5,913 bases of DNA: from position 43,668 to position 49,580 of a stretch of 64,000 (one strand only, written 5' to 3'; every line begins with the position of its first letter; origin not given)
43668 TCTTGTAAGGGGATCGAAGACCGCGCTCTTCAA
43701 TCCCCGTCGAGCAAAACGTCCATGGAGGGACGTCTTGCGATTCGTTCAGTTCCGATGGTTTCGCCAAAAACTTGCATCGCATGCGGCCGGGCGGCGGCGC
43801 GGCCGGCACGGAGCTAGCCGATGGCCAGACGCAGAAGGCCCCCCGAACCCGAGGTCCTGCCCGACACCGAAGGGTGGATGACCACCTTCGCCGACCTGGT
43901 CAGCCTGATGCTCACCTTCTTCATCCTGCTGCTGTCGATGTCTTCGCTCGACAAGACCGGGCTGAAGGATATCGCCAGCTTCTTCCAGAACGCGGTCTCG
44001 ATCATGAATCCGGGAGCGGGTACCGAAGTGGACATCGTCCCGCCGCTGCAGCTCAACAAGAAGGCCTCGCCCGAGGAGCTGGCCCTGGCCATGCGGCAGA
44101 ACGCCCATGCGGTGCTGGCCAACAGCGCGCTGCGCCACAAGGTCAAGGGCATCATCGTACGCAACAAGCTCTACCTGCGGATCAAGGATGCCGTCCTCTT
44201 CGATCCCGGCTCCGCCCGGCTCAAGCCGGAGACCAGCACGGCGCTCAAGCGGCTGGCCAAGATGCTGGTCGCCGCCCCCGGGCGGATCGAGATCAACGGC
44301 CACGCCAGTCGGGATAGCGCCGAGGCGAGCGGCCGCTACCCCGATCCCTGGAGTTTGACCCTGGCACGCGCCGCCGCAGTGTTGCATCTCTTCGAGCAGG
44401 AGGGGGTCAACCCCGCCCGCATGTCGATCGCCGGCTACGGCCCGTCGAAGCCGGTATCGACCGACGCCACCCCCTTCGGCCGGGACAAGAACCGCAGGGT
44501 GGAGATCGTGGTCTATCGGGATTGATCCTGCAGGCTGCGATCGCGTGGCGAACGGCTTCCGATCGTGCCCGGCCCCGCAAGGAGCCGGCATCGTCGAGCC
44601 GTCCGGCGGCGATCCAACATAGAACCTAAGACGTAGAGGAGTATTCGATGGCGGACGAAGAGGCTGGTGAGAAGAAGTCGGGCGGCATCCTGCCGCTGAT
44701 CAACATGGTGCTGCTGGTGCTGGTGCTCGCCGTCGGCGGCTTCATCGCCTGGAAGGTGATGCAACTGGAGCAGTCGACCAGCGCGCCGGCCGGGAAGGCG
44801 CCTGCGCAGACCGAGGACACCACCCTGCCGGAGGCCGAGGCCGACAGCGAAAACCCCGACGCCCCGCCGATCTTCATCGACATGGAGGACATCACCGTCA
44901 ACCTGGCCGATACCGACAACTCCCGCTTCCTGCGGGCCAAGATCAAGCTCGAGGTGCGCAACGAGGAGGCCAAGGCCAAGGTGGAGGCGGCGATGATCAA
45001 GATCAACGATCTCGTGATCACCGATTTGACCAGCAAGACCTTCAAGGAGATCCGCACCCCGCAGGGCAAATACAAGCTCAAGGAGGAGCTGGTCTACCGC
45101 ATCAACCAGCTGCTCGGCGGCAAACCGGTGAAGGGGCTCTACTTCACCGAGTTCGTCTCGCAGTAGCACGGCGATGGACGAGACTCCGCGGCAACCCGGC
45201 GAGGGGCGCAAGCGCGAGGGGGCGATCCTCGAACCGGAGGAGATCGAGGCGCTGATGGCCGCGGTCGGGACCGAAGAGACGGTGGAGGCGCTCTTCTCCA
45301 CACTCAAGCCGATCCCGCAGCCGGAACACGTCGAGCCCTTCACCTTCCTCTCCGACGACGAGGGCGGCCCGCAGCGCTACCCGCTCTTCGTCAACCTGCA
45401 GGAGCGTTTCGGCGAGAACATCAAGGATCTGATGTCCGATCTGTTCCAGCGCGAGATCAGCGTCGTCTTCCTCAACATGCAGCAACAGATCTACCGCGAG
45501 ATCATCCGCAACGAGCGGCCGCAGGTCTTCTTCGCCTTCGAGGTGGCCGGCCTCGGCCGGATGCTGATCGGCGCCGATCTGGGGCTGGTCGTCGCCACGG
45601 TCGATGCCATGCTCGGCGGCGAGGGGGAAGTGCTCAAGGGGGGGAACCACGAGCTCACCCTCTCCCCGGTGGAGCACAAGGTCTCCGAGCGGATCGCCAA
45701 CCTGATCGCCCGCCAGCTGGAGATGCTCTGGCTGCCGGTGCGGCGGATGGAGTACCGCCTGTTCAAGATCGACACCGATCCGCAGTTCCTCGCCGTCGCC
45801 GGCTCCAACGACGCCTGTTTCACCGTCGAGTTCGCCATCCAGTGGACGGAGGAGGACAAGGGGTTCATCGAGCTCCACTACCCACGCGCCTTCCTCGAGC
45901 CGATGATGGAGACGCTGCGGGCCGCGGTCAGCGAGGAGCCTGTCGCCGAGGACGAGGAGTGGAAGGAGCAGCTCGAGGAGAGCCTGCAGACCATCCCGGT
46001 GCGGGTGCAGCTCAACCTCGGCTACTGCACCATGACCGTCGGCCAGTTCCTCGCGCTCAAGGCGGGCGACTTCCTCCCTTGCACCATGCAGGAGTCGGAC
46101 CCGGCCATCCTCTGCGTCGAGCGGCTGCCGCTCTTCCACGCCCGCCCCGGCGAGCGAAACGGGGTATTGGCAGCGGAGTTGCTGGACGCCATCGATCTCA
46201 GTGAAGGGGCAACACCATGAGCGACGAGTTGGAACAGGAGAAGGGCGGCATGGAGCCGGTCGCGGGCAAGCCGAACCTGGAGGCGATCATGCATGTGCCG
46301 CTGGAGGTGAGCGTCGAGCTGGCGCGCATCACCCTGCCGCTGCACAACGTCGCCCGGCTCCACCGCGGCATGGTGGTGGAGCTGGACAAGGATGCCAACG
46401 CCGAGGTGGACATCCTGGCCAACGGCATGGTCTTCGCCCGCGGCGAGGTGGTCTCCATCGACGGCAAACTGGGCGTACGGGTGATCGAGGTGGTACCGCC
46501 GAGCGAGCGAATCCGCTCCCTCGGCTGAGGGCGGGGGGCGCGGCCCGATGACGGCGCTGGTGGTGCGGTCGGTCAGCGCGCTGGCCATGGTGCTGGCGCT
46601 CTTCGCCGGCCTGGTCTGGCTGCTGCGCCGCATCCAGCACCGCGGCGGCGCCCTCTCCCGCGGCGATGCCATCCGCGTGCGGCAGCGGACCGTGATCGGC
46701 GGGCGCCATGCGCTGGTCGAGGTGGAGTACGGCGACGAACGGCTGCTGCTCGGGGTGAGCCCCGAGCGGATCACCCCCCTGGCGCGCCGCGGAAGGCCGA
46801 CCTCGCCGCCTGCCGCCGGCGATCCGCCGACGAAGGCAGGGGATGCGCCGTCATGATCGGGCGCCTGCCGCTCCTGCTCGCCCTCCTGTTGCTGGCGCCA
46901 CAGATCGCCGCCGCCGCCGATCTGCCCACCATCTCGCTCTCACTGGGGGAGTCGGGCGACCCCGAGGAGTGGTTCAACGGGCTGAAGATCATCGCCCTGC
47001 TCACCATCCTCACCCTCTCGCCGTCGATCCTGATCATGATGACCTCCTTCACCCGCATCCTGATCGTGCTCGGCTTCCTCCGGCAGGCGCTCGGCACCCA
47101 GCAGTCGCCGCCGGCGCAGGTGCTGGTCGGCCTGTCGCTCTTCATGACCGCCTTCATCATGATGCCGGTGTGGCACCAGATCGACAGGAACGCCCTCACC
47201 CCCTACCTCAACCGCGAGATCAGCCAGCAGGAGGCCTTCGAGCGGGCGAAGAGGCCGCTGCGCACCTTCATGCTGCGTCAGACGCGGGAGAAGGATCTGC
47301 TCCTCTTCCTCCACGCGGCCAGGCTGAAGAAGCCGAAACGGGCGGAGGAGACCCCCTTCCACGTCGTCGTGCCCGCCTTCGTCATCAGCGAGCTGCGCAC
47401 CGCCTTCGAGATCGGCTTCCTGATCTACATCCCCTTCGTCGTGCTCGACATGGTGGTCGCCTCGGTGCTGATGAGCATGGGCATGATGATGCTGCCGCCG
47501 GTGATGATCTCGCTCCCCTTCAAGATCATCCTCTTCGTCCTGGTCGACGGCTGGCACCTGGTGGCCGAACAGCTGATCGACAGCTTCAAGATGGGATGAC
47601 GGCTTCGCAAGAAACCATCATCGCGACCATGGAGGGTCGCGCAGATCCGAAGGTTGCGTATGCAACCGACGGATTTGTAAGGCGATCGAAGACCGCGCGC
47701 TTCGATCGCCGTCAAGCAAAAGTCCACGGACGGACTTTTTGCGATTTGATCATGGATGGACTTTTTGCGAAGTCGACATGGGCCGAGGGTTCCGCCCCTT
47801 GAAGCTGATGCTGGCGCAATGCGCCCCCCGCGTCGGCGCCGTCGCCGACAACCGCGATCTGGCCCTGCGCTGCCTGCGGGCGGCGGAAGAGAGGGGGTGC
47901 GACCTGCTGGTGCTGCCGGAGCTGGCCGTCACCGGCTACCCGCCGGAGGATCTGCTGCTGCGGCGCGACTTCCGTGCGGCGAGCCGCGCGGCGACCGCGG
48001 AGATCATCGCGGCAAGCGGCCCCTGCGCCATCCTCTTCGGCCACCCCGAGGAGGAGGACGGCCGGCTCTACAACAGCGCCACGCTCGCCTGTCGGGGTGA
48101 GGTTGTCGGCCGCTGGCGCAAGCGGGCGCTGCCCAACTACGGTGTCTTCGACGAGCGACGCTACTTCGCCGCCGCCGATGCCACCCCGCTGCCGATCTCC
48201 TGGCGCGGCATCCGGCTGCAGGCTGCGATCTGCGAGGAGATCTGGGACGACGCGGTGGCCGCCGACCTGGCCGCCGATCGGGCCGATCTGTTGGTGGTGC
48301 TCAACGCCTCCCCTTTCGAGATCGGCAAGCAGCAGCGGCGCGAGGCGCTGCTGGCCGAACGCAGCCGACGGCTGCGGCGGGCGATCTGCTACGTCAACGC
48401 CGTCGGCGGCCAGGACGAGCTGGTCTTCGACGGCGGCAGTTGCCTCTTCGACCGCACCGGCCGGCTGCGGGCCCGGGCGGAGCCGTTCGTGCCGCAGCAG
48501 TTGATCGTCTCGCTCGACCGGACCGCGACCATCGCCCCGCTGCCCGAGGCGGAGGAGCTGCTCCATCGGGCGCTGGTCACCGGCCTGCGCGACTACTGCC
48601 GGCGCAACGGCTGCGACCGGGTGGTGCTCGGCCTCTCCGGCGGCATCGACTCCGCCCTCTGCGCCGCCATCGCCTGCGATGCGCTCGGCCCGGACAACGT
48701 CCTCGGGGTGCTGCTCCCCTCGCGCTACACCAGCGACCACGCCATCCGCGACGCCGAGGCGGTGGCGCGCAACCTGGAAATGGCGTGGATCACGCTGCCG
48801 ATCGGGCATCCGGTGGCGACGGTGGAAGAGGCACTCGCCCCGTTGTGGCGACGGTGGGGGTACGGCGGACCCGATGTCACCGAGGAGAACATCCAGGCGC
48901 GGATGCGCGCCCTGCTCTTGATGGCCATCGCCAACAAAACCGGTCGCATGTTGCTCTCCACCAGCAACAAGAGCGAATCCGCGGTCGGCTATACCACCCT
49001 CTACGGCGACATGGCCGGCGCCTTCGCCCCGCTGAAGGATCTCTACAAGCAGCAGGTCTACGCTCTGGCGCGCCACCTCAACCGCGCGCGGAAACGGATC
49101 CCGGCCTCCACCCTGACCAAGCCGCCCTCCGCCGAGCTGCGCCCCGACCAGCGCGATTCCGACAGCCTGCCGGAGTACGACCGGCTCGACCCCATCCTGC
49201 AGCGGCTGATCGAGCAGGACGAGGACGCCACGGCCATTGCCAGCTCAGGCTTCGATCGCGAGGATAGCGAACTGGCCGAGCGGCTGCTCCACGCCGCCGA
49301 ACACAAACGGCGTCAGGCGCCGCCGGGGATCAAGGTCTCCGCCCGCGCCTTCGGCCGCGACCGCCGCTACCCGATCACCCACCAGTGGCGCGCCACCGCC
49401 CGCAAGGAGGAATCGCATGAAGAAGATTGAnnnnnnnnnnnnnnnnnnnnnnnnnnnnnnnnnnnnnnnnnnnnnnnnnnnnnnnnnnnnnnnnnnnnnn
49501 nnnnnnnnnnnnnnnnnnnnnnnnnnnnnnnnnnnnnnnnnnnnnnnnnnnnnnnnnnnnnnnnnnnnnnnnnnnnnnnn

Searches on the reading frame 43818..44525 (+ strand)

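Call 10: search_protein_families(library=pfam, max_evalue=0.001, proteins=[window:43818-44525:+])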
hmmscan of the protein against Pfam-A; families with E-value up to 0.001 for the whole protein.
window:43818-44525:+ (235 aa): 2 families
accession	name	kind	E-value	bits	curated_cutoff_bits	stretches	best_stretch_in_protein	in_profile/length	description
PF00691.25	OmpA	-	5.1e-18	65.7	27.2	1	127-226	1-98/98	OmpA family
PF13677.11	MotB_plug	-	5.2e-16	58.4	24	1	10-59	8-57/58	Membrane MotB of proton-channel complex MotA/MotB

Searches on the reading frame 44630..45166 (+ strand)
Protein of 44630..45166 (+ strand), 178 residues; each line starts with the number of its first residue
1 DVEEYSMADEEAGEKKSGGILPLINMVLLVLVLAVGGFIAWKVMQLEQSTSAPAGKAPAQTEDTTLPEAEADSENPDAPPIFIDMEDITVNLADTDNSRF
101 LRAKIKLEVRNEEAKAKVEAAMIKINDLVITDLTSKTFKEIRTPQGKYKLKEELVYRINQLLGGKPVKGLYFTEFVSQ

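Call 10: search_protein_families(library=pfam, max_evalue=0.001, proteins=[window:44630-45166:+])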
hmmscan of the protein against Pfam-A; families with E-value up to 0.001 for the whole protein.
window:44630-45166:+ (178 aa): 1 family
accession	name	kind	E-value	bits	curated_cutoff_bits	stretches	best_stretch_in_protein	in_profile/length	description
PF03748.19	FliL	-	3.9e-24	85.6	24.6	1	82-178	1-103/103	Flagellar basal body-associated protein FliL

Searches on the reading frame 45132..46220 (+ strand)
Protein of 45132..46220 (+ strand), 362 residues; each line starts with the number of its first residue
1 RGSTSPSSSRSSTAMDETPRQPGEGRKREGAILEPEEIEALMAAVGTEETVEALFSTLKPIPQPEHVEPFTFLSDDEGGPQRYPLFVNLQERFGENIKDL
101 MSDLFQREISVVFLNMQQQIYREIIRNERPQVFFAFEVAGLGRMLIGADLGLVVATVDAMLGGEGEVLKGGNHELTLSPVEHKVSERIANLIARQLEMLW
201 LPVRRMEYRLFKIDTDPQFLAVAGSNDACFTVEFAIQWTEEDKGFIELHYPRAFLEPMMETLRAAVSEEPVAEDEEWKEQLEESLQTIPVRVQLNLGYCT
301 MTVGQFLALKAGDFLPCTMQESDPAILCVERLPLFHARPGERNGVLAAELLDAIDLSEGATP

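Call 10: search_protein_families(library=pfam, max_evalue=0.001, proteins=[window:45132-46220:+])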
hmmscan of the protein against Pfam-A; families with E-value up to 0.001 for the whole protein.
window:45132-46220:+ (362 aa): 2 families
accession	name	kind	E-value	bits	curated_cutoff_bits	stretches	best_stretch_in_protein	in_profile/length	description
PF02154.20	FliM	-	8e-18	65.5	27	1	82-262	13-192/192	Flagellar motor switch protein FliM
PF01052.25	FliMN_C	-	5.9e-14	52.2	23.8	1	284-354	2-72/73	Type III flagellar switch regulator (C-ring) FliN C-term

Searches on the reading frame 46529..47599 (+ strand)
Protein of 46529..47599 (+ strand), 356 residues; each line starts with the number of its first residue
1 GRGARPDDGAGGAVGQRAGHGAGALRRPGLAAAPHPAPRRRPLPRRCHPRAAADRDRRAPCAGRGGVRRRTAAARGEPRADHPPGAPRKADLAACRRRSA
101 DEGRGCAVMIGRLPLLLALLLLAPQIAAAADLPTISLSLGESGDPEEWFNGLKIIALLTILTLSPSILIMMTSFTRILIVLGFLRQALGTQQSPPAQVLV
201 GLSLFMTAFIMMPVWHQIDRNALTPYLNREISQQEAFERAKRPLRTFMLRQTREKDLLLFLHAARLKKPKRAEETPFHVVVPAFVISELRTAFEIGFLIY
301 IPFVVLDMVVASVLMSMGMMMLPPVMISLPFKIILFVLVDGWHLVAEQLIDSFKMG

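Call 10: search_protein_families(library=pfam, max_evalue=0.001, proteins=[window:46529-47599:+])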
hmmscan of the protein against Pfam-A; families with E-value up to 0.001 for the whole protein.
window:46529-47599:+ (356 aa): 1 family
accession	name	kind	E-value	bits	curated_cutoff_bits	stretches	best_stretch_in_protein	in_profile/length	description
PF00813.25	FliP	-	6.2e-85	284.4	26.9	1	157-349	1-191/191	FliP family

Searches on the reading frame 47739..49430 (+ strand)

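Call 10: search_protein_families(library=pfam, max_evalue=0.001, proteins=[window:47739-49430:+])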
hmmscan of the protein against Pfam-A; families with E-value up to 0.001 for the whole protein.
window:47739-49430:+ (563 aa): 2 families
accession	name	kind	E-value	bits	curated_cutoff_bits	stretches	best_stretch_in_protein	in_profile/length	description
PF02540.23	NAD_synthase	-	7.9e-71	238.4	21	1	277-527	3-242/242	NAD synthase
PF00795.27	CN_hydrolase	-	9.4e-25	87.8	23.2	1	25-261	4-248/256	Carbon-nitrogen hydrolase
